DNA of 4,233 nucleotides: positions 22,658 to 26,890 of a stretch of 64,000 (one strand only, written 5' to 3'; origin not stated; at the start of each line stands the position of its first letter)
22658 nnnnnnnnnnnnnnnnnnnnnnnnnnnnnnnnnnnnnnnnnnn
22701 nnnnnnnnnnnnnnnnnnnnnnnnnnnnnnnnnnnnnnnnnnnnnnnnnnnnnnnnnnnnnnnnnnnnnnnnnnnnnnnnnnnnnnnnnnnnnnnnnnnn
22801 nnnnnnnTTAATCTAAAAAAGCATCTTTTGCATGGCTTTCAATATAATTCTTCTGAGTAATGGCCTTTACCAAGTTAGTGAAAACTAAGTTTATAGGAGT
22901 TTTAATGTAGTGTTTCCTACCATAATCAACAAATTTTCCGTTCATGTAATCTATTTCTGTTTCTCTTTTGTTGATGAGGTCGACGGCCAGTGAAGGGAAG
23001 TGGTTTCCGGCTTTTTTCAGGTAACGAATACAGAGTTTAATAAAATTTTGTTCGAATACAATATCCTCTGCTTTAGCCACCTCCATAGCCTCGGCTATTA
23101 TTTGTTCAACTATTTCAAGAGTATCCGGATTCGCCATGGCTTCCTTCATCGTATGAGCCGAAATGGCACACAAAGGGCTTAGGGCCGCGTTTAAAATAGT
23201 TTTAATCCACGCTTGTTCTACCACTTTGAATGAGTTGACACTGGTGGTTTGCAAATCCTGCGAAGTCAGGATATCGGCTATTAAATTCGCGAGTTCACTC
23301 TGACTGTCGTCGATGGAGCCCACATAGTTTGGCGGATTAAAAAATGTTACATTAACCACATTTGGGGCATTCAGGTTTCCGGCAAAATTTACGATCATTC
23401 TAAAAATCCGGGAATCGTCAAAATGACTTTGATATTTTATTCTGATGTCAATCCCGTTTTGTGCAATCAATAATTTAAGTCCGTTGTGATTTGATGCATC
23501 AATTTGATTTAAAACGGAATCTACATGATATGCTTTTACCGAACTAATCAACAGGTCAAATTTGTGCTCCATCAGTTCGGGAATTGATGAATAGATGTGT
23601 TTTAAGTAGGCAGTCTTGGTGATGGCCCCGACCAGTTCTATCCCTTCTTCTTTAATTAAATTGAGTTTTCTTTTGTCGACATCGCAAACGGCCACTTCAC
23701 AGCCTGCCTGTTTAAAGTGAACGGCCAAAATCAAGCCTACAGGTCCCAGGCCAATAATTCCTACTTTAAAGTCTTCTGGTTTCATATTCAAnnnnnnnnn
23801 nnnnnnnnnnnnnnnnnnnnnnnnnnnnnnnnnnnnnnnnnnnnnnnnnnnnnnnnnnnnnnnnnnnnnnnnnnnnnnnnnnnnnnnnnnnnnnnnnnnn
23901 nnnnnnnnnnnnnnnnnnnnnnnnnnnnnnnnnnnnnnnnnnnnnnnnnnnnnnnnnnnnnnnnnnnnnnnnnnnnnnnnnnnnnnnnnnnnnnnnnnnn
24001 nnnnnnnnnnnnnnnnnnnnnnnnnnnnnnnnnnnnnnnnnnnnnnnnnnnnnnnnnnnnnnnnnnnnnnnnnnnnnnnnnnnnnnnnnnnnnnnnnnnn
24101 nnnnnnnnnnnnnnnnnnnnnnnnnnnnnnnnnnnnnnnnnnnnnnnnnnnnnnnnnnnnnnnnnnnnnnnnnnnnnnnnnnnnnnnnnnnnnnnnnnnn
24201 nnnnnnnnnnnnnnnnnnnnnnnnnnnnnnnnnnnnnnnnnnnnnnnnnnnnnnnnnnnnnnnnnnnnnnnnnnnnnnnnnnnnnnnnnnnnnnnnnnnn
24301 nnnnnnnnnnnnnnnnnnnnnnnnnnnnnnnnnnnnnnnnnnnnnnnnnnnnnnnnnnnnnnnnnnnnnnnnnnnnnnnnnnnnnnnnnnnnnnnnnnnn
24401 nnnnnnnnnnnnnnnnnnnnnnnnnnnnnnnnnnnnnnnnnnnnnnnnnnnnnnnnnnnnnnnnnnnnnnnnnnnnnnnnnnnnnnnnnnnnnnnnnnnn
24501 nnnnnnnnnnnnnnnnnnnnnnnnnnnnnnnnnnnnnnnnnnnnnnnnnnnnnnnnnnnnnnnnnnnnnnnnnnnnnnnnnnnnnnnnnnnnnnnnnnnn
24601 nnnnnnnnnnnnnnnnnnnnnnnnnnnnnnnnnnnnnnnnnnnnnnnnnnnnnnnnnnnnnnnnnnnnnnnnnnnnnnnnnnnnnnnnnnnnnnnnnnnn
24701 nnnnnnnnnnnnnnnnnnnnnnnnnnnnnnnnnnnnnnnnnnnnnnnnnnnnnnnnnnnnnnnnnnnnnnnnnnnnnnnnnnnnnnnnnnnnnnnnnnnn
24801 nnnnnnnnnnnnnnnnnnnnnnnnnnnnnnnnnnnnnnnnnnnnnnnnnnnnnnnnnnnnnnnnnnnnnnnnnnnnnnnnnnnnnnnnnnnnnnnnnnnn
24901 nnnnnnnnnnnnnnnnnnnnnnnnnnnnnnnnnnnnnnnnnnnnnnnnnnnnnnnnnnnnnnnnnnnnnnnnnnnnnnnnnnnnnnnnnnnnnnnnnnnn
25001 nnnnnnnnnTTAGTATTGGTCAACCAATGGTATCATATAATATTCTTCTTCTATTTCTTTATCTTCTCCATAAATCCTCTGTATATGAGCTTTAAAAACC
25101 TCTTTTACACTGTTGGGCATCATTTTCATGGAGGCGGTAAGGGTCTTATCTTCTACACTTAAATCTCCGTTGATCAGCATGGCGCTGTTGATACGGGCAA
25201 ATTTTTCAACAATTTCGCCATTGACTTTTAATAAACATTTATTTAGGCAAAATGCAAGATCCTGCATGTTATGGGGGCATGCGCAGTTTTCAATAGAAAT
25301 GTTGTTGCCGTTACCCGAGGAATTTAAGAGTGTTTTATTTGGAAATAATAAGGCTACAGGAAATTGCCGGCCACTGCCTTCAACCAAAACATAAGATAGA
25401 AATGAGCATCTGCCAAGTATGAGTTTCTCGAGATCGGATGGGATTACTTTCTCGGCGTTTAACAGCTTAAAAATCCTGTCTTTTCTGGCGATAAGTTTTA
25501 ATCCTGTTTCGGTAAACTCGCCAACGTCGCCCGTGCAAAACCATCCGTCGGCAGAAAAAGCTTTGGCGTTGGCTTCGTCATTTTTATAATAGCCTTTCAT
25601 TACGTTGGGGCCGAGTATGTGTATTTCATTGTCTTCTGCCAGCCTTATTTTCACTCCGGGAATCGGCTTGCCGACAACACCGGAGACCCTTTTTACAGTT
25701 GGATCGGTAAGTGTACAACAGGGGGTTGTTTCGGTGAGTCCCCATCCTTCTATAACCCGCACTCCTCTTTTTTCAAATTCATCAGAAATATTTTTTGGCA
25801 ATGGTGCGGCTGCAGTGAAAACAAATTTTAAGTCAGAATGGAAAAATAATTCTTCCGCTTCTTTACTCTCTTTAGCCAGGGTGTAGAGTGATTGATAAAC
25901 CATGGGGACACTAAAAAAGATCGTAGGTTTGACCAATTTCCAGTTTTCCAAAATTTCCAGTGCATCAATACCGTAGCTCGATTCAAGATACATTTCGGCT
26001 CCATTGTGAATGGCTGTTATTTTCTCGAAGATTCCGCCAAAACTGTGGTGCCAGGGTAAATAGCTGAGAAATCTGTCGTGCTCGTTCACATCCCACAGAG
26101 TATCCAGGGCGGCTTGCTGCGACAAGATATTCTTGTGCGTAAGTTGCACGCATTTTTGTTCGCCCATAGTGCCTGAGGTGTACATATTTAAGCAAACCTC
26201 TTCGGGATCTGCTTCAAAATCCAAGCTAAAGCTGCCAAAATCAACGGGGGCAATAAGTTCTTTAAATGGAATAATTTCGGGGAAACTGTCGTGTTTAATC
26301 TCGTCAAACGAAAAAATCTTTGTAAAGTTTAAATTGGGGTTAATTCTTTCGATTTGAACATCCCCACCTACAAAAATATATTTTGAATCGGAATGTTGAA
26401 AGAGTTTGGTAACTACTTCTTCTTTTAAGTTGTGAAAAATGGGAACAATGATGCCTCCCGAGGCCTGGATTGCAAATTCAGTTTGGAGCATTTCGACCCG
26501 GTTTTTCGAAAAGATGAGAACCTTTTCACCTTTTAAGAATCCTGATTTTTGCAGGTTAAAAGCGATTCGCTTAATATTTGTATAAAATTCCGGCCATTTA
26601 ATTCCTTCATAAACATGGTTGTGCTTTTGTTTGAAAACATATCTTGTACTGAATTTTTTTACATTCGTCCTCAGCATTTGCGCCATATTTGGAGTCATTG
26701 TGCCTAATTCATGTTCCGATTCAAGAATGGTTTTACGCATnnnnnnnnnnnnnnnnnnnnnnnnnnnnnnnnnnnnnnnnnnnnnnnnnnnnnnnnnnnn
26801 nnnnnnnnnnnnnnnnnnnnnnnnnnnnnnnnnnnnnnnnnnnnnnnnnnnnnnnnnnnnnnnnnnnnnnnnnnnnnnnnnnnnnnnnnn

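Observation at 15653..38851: Complete ATP-dependent (class I, Thauera-type) benzoyl-CoA pathway cluster in a Bacteroidota context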

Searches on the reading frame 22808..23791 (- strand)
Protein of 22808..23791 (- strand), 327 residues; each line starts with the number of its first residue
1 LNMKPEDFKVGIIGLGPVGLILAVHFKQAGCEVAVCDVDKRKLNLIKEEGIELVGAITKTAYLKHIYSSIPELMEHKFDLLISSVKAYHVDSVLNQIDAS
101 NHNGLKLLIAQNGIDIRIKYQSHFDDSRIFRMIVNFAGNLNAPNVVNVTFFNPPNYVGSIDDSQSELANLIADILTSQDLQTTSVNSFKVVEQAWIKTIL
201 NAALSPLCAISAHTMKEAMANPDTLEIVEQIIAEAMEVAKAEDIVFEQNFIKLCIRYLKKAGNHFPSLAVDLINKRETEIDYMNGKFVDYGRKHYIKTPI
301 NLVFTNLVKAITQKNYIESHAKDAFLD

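Call 4: search_protein_families(library=ncbifam, proteins=[window:22808-23791:-], max_evalue=0.00001)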
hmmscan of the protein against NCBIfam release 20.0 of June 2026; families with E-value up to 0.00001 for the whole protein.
window:22808-23791:- (327 aa): 16 families
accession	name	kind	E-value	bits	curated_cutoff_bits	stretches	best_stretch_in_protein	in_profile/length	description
TIGR00745.1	apbA_panE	subfamily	2.8e-44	151.6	141.35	1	9-314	1-304/305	2-dehydropantoate 2-reductase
NF005088.0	PRK06522.1-2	subfamily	2.4e-41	141.8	371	1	9-312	2-302/308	2-dehydropantoate 2-reductase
NF005091.0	PRK06522.2-2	equivalog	1.4e-31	109.8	252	1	9-314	3-299/302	2-dehydropantoate 2-reductase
NF005092.1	PRK06522.2-3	equivalog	4.4e-31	108.1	500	1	9-311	2-294/296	2-dehydropantoate 2-reductase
NF005093.0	PRK06522.2-4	equivalog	3.5e-24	85.7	308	1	7-314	3-299/304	2-dehydropantoate 2-reductase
NF005087.0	PRK06522.1-1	equivalog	4.7e-23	81.7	351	1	9-314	2-291/296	2-dehydropantoate 2-reductase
NF005089.0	PRK06522.1-4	subfamily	6.1e-23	81.7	223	2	123-314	133-320/326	2-dehydropantoate 2-reductase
NF004887.0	PRK06249.1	equivalog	7.6e-23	81.2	360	1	4-313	2-312/316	putative 2-dehydropantoate 2-reductase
NF009543.0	PRK12921.1-5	equivalog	2.9e-20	72.7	339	1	9-310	2-301/305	oxidoreductase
NF009542.0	PRK12921.1-4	equivalog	7.1e-19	68.2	288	1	9-310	3-281/286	oxidoreductase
NF009541.0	PRK12921.1-1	equivalog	2.7e-18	66.3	338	1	7-310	5-291/297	oxidoreductase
NF005094.0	PRK06522.2-5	equivalog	7.5e-18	64.9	382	1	9-305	2-295/307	2-dehydropantoate 2-reductase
NF006083.0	PRK08229.1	equivalog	8.6e-17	61.1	371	2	8-244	3-231/341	2-dehydropantoate 2-reductase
NF004311.0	PRK05708.1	equivalog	4e-13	48.9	378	1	11-309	6-294/305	putative 2-dehydropantoate 2-reductase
NF005090.0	PRK06522.2-1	equivalog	2.8e-12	46.5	496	1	8-309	3-290/296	2-dehydropantoate 2-reductase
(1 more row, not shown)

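Call 45: search_solved_structures(query=window:22808-23791:-, max_evalue=0.001)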
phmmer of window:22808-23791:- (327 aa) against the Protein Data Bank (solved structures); distinct sequences matched with E-value up to 0.001: 17.
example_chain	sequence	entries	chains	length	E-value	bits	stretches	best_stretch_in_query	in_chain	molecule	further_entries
8wl1_A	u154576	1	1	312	4.8e-23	85.1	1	7-312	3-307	2-dehydropantoate 2-reductase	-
8wl3_A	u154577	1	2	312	8.3e-23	84.4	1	7-312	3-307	2-dehydropantoate 2-reductase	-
8wl4_A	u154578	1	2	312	1e-22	84.1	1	7-312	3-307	2-dehydropantoate 2-reductase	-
2ew2_A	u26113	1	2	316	3.1e-18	69.4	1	8-309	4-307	2-dehydropantoate 2-reductase, putative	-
3wfi_A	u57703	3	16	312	4e-15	59.1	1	9-310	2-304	2-dehydropantoate 2-reductase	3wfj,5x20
5hws_A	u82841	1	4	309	2.8e-12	49.8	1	9-313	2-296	2-dehydropantoate 2-reductase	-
5ayv_A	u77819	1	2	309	4.8e-12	49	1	9-313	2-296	2-dehydropantoate 2-reductase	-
3g17_A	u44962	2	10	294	5.6e-11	45.5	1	74-313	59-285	Similar to 2-dehydropantoate 2-reductase | 2-dehydropantoate 2-reductase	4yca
4s3m_A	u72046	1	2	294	2.7e-10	43.3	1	74-313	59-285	2-dehydropantoate 2-reductase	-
3hwr_A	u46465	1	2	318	7.9e-10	41.8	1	6-314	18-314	2-dehydropantoate 2-reductase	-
3ego_A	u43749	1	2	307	6.1e-08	35.5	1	8-293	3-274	Probable 2-dehydropantoate 2-reductase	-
4ol9_A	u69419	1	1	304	1.2e-06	31.3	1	10-310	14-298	Putative 2-dehydropantoate 2-reductase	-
1yjq_A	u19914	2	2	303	4.2e-06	29.5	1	71-310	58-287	2-dehydropantoate 2-reductase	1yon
2ofp_A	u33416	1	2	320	4.3e-06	29.5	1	70-309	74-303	Ketopantoate reductase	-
1ks9_A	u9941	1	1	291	4.9e-06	29.3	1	71-309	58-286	2-DEHYDROPANTOATE 2-REDUCTASE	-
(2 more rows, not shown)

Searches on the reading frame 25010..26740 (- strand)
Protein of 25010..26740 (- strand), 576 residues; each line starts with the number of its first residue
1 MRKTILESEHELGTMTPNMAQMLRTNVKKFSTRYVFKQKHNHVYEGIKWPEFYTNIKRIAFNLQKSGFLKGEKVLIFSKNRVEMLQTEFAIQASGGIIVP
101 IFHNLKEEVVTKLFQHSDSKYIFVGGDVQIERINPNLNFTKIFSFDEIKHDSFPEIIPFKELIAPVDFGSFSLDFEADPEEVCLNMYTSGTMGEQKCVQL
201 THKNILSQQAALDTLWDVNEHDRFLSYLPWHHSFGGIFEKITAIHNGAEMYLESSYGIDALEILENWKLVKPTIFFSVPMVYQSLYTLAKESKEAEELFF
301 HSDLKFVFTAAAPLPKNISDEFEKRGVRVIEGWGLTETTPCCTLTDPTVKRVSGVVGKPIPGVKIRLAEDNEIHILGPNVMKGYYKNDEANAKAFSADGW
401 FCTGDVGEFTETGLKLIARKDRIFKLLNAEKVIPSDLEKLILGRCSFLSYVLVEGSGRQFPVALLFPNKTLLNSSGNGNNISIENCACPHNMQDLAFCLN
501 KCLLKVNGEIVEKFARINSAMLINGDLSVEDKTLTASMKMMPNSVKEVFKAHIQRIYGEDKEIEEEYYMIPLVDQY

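Call 3: search_protein_families(library=ncbifam, proteins=[window:25010-26740:-], max_evalue=0.00001)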
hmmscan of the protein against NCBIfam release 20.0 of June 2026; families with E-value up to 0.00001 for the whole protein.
window:25010-26740:- (576 aa): 82 families (the best 25 are shown)
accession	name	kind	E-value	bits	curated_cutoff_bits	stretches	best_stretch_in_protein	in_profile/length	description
NF004837.0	PRK06187.1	subfamily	1.1e-60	205.4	476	1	16-442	7-443/531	long-chain-fatty-acid--CoA ligase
NF038343.1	ligase_FadD11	exception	5.3e-52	177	950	2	302-559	327-583/585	fatty acid--CoA ligase FadD11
NF009232.0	PRK12582.1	subfamily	1.1e-48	166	777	1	5-560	37-616/624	acyl-CoA synthetase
NF005801.1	PRK07656.1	equivalog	6.1e-48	163.7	657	1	46-441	26-423/500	FadD3 family acyl-CoA ligase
NF005702.0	PRK07514.1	subfamily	9.4e-43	146.3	558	1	16-419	2-399/506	malonyl-CoA synthase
NF004114.0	PRK05605.1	equivalog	7.7e-42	143.4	766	1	153-438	192-486/575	long-chain-fatty-acid--CoA ligase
NF005676.0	PRK07470.1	equivalog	3.5e-41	141.4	774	1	14-442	17-450/544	acyl-CoA synthetase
TIGR01923.1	menE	equivalog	4.2e-39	134.6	330.15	1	49-442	2-369/442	o-succinylbenzoate--CoA ligase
NF052269.1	Staph_lig_FadD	equivalog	3e-38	131.4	650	1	51-441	32-413/499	long-chain-fatty-acid--CoA ligase FadD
NF005307.0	PRK06839.1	equivalog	6.2e-37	127.4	748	1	52-441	33-413/496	o-succinylbenzoate--CoA ligase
NF006386.0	PRK08633.1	equivalog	1.6e-35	122.2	1221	1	176-422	778-1043/1147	acyl-[ACP]--phospholipid O-acyltransferase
NF002966.0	PRK03640.1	equivalog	1.8e-35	122.5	556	1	47-443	28-404/483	o-succinylbenzoate--CoA ligase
NF005714.0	PRK07529.1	subfamily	2.6e-35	121.9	632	1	31-414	48-468/640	acyl-CoA synthetase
NF006181.0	PRK08314.1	subfamily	4.7e-35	120.9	705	2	174-442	198-473/563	long-chain-fatty-acid--CoA ligase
NF009233.0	PRK12583.1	subfamily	1.1e-34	119.8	832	2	184-442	205-471/558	fatty acid CoA ligase family protein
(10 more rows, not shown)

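Call 28: search_protein_families(library=pfam, proteins=[window:25010-26740:-], max_evalue=0.001)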
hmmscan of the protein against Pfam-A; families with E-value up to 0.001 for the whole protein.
window:25010-26740:- (576 aa): 2 families
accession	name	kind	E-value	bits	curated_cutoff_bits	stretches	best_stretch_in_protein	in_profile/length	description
PF00501.34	AMP-binding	-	1.8e-60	205.2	29.9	1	35-385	13-384/384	AMP-binding enzyme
PF23562.2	AMP-binding_C_3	-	2.4e-08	34.8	20.8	1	421-559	1-122/124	AMP-binding enzyme C-terminal domain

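Call 35: search_solved_structures(query=window:25010-26740:-, max_evalue=1e-10)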
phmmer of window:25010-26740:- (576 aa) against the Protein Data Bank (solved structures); distinct sequences matched with E-value up to 1e-10: 66 (the best 60 are shown).
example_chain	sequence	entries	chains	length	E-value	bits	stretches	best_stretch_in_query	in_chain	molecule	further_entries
8wev_A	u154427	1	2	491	4e-27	98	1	172-443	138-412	Feruloyl-CoA Synthetase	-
8weu_A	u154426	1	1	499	4.3e-27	97.9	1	172-443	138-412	Fatty-acyl-CoA synthase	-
4fuq_A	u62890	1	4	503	9.5e-24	86.8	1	179-440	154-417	Malonyl CoA synthetase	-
4fut_A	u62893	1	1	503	9.5e-24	86.8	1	179-440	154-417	Malonyl CoA synthetase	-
4gxr_A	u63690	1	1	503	9.5e-24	86.8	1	179-440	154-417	Malonyl CoA synthetase, Benzoate-CoA ligase Chimeric protein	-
4gxq_A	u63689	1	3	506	9.6e-24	86.8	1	179-440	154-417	Malonyl CoA synthetase, Benzoate-CoA ligase Chimeric protein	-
7kyd_A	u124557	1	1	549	5.6e-23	84.3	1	19-445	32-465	Long-chain fatty-acyl-CoA synthetase CG6178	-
3tsy_A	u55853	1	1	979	6.7e-23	84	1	25-469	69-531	Fusion Protein 4-coumarate--CoA ligase 1, Resveratrol synthase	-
5x8f_A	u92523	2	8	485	8.9e-23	83.6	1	47-444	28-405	2-succinylbenzoate--CoA ligase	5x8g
5buq_A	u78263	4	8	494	9.3e-23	83.6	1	47-444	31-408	2-succinylbenzoate--CoA ligase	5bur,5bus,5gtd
6k4c_A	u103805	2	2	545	1.2e-22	83.2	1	40-449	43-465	Ancestral luciferase AncLamp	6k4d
5ie0_A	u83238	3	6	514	1e-21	80.1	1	173-442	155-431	Oxalate--CoA ligase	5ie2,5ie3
6abh_A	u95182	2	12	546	1.1e-21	80.1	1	42-447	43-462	Red-bioluminescence eliciting luciferase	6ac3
2d1q_A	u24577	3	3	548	2.2e-21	79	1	174-476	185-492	Luciferin 4-monooxygenase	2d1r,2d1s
2d1t_A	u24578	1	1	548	3.9e-21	78.2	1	175-476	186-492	Luciferin 4-monooxygenase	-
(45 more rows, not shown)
